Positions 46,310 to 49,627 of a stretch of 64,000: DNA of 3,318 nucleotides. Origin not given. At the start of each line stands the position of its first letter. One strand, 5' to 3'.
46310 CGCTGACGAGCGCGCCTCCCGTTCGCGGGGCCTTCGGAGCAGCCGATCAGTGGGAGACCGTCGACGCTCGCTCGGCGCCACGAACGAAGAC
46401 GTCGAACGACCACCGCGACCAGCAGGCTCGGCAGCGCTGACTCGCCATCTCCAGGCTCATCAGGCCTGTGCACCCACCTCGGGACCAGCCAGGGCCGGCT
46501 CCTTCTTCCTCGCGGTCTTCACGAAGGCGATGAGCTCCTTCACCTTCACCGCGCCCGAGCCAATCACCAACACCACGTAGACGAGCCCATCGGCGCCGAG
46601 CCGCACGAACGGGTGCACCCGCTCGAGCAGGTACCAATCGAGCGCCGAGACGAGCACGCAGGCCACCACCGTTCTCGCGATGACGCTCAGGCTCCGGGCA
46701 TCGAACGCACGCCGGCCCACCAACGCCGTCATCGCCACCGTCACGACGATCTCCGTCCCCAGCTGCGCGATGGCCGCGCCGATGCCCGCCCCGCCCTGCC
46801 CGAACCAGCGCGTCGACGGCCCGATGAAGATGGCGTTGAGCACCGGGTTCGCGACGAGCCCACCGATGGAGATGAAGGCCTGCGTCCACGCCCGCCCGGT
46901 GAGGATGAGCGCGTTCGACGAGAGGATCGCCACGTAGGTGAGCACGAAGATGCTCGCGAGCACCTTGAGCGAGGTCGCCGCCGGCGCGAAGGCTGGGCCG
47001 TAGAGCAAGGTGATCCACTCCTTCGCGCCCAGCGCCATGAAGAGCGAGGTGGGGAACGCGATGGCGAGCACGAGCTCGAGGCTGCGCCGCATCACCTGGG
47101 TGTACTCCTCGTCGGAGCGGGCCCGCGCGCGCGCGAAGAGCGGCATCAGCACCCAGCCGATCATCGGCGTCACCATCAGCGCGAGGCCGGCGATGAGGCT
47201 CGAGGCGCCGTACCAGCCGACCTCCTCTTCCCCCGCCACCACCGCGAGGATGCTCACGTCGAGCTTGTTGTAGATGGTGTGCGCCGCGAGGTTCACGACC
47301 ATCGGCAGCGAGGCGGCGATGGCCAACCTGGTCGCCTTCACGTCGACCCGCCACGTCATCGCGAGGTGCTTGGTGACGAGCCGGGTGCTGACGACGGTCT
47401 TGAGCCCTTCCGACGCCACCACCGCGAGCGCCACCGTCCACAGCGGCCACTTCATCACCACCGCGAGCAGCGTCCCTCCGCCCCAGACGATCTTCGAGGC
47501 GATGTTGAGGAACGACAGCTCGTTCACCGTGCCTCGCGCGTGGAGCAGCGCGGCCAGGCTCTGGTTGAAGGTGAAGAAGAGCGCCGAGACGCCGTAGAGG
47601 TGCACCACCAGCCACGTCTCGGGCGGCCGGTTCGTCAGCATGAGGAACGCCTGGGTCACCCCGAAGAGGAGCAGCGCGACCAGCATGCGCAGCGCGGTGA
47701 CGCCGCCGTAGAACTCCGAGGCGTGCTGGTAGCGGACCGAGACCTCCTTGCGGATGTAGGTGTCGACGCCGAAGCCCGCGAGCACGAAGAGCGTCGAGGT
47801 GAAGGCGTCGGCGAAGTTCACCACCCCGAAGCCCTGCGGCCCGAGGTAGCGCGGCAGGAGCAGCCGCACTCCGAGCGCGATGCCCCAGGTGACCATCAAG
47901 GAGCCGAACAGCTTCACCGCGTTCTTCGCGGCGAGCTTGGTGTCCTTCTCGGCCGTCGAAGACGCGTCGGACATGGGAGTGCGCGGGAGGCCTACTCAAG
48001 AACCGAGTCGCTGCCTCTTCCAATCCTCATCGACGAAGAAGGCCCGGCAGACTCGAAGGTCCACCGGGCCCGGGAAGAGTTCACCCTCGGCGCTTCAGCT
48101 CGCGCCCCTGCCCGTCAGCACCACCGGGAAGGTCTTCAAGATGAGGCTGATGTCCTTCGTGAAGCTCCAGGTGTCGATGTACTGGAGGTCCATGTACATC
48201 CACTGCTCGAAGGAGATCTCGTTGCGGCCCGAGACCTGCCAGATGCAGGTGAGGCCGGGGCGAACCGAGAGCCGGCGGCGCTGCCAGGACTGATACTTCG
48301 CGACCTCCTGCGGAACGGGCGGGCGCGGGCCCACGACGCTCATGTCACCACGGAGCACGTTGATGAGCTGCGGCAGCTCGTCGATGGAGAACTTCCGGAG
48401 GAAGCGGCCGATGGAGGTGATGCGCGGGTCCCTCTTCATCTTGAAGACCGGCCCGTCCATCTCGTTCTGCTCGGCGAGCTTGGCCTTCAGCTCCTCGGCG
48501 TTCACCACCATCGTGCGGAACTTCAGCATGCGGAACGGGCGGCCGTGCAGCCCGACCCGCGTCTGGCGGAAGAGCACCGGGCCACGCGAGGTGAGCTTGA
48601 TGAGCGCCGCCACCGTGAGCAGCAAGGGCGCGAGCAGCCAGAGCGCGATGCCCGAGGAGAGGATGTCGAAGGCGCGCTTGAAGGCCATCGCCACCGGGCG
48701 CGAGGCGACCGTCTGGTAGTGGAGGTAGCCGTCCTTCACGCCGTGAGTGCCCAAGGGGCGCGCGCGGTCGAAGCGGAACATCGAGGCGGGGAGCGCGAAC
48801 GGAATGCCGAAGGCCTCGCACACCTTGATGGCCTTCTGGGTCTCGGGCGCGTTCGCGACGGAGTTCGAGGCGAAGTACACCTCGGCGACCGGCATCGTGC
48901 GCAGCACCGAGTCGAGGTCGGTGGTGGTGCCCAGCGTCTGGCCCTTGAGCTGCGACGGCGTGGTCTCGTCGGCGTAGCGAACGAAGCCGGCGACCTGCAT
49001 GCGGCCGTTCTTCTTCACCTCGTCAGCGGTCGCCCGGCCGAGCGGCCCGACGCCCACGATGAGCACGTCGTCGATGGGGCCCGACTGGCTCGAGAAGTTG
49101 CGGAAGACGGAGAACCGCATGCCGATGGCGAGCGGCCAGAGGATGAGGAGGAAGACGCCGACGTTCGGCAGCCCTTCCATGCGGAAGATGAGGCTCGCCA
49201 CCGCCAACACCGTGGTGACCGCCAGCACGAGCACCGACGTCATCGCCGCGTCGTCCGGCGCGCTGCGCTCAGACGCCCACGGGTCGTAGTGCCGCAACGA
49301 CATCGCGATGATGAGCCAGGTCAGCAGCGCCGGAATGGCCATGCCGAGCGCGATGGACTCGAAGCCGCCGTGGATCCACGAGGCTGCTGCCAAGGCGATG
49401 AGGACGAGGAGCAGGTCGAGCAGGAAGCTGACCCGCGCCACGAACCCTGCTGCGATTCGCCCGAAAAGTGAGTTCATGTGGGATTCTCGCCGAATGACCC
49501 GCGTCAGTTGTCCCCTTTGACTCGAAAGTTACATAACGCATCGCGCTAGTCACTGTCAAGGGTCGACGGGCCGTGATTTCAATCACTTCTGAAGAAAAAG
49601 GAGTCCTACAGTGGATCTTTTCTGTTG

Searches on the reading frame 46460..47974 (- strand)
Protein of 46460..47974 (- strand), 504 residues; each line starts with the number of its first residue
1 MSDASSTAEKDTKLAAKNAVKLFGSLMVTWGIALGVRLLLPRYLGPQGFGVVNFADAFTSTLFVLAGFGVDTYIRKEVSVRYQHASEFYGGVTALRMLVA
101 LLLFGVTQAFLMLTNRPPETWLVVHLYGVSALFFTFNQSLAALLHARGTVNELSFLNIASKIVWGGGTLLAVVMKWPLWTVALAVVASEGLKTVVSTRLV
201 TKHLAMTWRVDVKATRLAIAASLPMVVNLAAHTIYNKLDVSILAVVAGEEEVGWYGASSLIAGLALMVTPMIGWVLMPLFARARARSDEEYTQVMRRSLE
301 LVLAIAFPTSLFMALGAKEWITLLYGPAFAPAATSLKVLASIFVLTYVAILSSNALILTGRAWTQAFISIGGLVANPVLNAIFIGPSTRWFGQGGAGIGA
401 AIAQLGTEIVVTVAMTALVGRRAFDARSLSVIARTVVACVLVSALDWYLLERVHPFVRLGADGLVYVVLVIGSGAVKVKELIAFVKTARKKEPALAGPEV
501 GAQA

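Call 4: search_protein_families(library=pfam, proteins=[window:46460-47974:-], max_evalue=0.01)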
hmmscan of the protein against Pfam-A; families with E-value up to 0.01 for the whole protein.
window:46460-47974:- (504 aa): 2 families
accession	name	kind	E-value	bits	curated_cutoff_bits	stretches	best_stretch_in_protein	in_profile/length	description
PF13440.11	Polysacc_synt_3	-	1.8e-21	77.1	23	1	40-332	2-291/293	Polysaccharide biosynthesis protein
PF01943.22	Polysacc_synt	-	7.1e-21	75.3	28.2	1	16-282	2-272/274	Polysaccharide biosynthesis protein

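Call 5: search_protein_families(library=ncbifam, proteins=[window:46460-47974:-], max_evalue=0.01)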
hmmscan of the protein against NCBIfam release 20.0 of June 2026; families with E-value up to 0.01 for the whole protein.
window:46460-47974:- (504 aa): 3 families
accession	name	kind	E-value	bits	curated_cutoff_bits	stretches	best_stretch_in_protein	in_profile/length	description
NF041871.1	Wzx_EPS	equivalog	2.4e-127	425.7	800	1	15-492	2-479/492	exopolysaccharide biosynthesis flippase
NF058658.1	Oglyco_Wzx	exception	1.5e-07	30.8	720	1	36-362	31-354/478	O-glycosylation flippase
NF041503.1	WZX_like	subfamily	9.5e-06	24.9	300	1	88-347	96-361/429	O-unit flippase-like protein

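Call 51: find_related_loci(query=window:46460-47974:-, collection=metagenome_contigs, flank=10000)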
Query window:46460-47974:- (504 aa) in metagenome_contigs; peptide patterns used: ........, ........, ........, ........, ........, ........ (x = any residue, [..] = any of these).
353 stretches matched a pattern; 2 encode a relative of the query (tblastn E <= 1e-3); 2 distinct loci.
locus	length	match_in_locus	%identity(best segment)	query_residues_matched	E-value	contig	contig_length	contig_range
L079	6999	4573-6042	83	5-494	0e+0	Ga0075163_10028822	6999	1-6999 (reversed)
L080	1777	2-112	83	465-504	1e-13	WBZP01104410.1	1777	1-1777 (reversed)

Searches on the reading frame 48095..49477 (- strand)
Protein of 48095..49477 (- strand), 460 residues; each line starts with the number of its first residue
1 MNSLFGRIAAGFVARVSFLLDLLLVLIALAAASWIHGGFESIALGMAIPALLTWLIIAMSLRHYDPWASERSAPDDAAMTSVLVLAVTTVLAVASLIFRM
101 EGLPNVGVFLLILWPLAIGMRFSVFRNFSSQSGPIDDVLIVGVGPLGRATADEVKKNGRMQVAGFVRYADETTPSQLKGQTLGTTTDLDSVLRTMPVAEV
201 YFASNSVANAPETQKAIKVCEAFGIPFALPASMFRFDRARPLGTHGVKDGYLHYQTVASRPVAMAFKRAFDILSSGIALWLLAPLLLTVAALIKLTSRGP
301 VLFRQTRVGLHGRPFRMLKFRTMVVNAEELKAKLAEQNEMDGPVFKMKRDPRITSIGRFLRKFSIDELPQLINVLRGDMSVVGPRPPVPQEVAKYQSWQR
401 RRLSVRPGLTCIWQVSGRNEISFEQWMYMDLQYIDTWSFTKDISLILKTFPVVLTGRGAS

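Call 4: search_protein_families(library=pfam, proteins=[window:48095-49477:-], max_evalue=0.01)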
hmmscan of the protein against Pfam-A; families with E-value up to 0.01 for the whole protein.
window:48095-49477:- (460 aa): 2 families
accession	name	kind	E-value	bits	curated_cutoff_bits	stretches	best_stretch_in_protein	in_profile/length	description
PF02397.22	Bac_transf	-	9.1e-70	234.3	27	1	267-454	1-178/179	Bacterial sugar transferase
PF11255.13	DUF3054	-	0.004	18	25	1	19-104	2-88/110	Protein of unknown function (DUF3054)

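Call 5: search_protein_families(library=ncbifam, proteins=[window:48095-49477:-], max_evalue=0.01)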
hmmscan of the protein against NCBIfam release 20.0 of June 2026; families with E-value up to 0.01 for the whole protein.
window:48095-49477:- (460 aa): 10 families
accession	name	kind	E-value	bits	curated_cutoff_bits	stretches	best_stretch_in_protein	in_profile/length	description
NF041877.1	EPS_EpsZ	equivalog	3.8e-193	642.3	800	1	7-460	1-459/459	exopolysaccharide biosynthesis polyisoprenyl-phosphate hexose-1-phosphate transferase EpsZ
TIGR03025.1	EPS_sugtrans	subfamily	8.1e-113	378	295.55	1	20-459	2-444/445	exopolysaccharide biosynthesis polyprenyl glycosylphosphotransferase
TIGR03023.1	WcaJ_sugtrans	equivalog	6.5e-87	292.7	410.75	1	20-459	2-452/453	undecaprenyl-phosphate glucose phosphotransferase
TIGR03022.1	WbaP_sugtrans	subfamily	1e-83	282.2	403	1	18-459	2-455/456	undecaprenyl-phosphate galactose phosphotransferase WbaP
NF052601.1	undeca_RfbP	equivalog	3.4e-66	223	330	1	262-455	40-237/244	undecaprenyl-phosphate galactose phosphotransferase family protein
TIGR03013.1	EpsB_2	subfamily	7.1e-56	190.1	393.35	1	79-459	63-442/443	TIGR03013 family XrtA/PEP-CTERM system glycosyltransferase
NF011751.0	PRK15204.1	equivalog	2.8e-49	168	907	1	262-459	275-475/476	undecaprenyl-phosphate galactose phosphotransferase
NF007518.0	PRK10124.1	equivalog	4.2e-41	141.2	684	1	140-449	149-453/464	undecaprenyl-phosphate glucose phosphotransferase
NF050817.1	PolSacchBiosHfsE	equivalog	5.8e-34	117.6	750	1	46-458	47-464/467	polysaccharide biosynthesis protein HfsE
NF045514.1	glycotran_HepC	equivalog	5.4e-27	94.5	140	1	259-386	109-211/220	heterocyst development glycosyltransferase HepC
